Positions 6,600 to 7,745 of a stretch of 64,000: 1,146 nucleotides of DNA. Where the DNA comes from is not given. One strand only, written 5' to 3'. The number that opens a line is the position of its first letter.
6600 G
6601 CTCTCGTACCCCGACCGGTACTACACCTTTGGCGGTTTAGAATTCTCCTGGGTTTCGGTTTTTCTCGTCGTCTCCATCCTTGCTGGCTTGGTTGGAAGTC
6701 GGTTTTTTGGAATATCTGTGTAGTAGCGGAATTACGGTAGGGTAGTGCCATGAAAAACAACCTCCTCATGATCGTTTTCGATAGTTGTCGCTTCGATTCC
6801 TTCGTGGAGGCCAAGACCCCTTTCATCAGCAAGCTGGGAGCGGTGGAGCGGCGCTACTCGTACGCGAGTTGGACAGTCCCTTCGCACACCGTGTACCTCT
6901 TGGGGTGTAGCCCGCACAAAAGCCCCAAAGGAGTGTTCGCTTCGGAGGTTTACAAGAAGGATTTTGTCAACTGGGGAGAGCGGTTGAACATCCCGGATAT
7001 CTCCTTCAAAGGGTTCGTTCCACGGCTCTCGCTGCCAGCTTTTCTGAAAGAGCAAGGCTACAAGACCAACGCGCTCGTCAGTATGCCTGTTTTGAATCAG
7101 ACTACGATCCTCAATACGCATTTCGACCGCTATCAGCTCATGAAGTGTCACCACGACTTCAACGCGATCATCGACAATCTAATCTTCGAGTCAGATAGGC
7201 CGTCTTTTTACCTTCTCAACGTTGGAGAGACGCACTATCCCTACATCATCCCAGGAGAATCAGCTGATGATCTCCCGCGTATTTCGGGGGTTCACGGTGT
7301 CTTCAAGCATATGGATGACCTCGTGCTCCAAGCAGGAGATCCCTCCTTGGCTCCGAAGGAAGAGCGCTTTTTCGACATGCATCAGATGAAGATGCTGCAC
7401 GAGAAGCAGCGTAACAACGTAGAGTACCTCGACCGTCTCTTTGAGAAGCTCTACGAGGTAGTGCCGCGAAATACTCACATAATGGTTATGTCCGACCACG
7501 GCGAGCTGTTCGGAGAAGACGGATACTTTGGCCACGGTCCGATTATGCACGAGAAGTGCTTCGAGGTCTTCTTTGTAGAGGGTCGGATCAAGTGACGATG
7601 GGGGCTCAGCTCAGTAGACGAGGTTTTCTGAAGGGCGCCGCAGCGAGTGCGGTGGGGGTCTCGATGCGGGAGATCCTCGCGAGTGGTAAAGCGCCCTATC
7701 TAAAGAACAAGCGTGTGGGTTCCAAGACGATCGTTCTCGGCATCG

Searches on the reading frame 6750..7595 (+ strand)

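Call 38: search_protein_families(library=pfam, proteins=[window:6750-7595:+], max_evalue=0.001)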
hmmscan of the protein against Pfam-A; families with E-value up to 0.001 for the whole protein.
window:6750-7595:+ (281 aa): 2 families
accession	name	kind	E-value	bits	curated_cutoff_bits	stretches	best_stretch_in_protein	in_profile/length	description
PF00884.28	Sulfatase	-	5.6e-06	26.3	25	1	92-262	80-253/301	Sulfatase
PF01663.27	Phosphodiest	-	1.6e-05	25.1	23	0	218-251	182-220/342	Type I phosphodiesterase / nucleotide pyrophosphatase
